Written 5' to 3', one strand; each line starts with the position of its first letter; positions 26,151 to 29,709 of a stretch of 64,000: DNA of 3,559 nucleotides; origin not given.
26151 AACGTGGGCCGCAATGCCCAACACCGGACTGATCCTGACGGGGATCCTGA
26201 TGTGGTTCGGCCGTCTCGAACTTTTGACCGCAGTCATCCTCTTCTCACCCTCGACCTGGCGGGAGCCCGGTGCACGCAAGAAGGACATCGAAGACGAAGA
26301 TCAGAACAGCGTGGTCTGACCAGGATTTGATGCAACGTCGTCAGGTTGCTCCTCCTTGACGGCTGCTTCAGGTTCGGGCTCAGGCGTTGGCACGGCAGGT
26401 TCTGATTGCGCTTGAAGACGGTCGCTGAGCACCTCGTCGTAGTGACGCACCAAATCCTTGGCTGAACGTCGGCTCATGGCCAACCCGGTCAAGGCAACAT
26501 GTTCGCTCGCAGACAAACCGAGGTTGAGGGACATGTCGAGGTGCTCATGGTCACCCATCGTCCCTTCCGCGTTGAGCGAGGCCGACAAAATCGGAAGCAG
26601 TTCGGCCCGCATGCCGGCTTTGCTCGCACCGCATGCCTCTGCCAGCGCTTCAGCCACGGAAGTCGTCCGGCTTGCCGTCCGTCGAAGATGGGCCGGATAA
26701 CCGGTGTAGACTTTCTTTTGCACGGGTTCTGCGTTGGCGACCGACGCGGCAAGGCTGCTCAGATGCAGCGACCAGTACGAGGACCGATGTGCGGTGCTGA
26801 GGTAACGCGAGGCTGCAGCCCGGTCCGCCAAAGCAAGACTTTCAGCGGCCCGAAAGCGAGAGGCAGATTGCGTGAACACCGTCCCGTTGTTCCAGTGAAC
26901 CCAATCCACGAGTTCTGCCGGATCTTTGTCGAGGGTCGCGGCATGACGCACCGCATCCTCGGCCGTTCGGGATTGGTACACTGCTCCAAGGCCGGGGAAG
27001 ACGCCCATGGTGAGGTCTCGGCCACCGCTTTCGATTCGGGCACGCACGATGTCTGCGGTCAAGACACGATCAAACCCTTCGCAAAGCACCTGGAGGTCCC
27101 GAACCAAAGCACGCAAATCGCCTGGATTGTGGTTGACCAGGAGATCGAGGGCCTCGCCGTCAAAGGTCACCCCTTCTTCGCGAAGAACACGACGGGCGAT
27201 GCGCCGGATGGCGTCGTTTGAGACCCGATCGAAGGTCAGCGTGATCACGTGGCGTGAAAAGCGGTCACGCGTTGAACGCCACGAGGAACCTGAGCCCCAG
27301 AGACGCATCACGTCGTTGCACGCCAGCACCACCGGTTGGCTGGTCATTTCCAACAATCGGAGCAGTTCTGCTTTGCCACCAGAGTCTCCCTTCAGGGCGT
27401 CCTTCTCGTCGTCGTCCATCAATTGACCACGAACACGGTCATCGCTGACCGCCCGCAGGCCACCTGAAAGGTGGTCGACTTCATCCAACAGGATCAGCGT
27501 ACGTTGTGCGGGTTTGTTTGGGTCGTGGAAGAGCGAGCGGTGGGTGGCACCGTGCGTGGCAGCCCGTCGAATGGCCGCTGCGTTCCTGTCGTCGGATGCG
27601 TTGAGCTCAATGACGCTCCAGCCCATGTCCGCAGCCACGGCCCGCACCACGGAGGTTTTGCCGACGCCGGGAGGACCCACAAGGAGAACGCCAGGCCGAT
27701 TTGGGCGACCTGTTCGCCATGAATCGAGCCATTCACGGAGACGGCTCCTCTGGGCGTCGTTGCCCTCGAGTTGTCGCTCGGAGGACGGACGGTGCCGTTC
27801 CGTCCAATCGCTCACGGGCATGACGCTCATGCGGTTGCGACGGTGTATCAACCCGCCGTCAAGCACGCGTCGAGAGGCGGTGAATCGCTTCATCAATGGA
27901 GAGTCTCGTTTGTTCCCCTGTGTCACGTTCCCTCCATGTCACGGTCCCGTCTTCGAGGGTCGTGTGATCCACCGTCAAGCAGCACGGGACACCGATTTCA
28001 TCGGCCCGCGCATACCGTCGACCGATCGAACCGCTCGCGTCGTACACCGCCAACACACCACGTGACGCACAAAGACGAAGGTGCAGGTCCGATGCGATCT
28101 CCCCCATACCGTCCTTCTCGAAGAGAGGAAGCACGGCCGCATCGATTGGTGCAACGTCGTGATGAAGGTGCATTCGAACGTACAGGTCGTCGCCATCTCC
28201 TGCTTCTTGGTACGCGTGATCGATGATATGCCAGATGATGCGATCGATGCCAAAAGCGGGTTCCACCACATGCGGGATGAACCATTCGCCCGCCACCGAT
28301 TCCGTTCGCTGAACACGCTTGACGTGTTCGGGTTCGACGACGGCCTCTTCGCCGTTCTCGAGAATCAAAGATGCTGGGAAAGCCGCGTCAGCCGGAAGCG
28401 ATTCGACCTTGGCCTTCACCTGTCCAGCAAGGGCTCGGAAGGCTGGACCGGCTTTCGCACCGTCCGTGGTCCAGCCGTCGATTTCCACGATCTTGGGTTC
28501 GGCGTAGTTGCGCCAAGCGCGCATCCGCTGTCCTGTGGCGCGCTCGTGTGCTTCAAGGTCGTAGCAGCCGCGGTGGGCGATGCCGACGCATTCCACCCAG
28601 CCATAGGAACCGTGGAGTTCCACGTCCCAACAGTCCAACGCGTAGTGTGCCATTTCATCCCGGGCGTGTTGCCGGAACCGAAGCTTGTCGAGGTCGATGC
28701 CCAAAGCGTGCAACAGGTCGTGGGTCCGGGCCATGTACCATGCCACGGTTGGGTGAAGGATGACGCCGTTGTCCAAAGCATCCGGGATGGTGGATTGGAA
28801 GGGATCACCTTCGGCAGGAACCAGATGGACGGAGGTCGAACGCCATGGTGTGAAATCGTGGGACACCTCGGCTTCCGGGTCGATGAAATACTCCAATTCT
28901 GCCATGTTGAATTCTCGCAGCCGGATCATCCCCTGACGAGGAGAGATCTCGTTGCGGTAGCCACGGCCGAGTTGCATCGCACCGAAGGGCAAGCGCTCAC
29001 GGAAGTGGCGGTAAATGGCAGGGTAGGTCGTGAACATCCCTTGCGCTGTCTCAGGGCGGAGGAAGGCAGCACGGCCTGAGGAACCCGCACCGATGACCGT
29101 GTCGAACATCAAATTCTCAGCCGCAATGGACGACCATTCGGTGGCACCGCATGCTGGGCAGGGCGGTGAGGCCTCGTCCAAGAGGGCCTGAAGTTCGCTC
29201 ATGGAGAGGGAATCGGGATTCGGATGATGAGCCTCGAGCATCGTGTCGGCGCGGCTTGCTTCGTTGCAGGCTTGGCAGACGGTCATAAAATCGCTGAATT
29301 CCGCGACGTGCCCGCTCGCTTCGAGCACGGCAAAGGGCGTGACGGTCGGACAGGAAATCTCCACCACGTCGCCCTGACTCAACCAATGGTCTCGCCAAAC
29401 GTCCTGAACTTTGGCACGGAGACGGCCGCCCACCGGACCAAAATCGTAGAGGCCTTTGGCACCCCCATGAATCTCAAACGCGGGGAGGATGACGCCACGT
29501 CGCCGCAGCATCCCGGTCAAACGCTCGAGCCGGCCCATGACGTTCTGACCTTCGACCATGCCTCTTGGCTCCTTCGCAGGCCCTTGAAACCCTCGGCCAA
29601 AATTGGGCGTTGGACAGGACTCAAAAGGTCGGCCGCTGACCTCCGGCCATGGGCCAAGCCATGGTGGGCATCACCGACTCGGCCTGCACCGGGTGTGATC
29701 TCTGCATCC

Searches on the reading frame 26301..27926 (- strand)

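Call 14: search_protein_families(library=pfam, proteins=[window:26301-27926:-], max_evalue=0.001)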
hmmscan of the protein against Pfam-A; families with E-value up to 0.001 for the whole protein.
window:26301-27926:- (541 aa): 10 families
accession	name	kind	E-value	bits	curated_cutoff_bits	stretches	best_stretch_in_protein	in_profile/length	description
PF00004.35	AAA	-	1.6e-13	51.7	21.2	1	80-171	1-90/131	ATPase family associated with various cellular activities (AAA)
PF13191.12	AAA_16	-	3.8e-09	37.7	32.6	1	55-151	4-103/167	AAA ATPase domain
PF07728.20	AAA_5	-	1.6e-05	25.4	22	1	79-151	1-76/139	AAA domain (dynein-related subfamily)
PF13401.12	AAA_22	-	5.4e-05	24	27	0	80-153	8-96/130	AAA domain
PF05673.19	DUF815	-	0.00011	21.9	23.8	1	45-102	22-78/249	Protein of unknown function (DUF815)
PF13173.12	AAA_14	-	0.00013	22.4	27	1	78-160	3-81/129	AAA domain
PF03215.21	Rad17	-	0.00016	22.1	23.8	1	40-109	8-77/186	Rad17 P-loop domain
PF05496.18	RuvB_N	-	0.00023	21.4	27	1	46-105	2-61/159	Holliday junction DNA helicase RuvB P-loop domain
PF13604.12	AAA_30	-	0.00072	19.8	27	0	80-153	21-100/191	AAA domain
PF13521.12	AAA_28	-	0.00099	19.8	27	0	80-107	2-29/164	AAA domain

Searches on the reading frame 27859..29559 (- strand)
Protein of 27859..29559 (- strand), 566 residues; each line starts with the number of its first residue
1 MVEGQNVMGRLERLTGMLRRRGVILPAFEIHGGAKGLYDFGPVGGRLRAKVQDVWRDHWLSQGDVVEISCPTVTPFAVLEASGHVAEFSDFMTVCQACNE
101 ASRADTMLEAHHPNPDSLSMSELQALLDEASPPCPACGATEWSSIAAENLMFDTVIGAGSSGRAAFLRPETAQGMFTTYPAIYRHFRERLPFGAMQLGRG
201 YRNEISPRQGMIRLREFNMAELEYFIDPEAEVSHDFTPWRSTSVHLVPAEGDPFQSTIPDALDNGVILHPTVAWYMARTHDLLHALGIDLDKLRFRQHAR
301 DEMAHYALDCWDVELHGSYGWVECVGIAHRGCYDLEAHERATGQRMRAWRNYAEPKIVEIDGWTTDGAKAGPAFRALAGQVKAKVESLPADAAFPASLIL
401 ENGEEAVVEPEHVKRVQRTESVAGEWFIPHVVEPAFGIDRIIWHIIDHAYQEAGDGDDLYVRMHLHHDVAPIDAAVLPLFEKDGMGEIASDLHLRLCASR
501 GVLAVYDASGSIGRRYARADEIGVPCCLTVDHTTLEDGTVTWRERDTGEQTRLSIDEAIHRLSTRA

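Call 14: search_protein_families(library=pfam, proteins=[window:27859-29559:-], max_evalue=0.001)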
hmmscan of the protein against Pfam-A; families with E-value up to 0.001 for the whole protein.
window:27859-29559:- (566 aa): 2 families
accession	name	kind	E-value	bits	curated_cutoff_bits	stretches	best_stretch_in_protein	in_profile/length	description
PF03129.25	HGTP_anticodon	-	6.3e-19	68.4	21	1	474-563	2-92/94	Anticodon binding domain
PF00587.30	tRNA-synt_2b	-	1.2e-07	32.4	29.3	1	164-236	10-81/179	tRNA synthetase class II core domain (G, H, P, S and T)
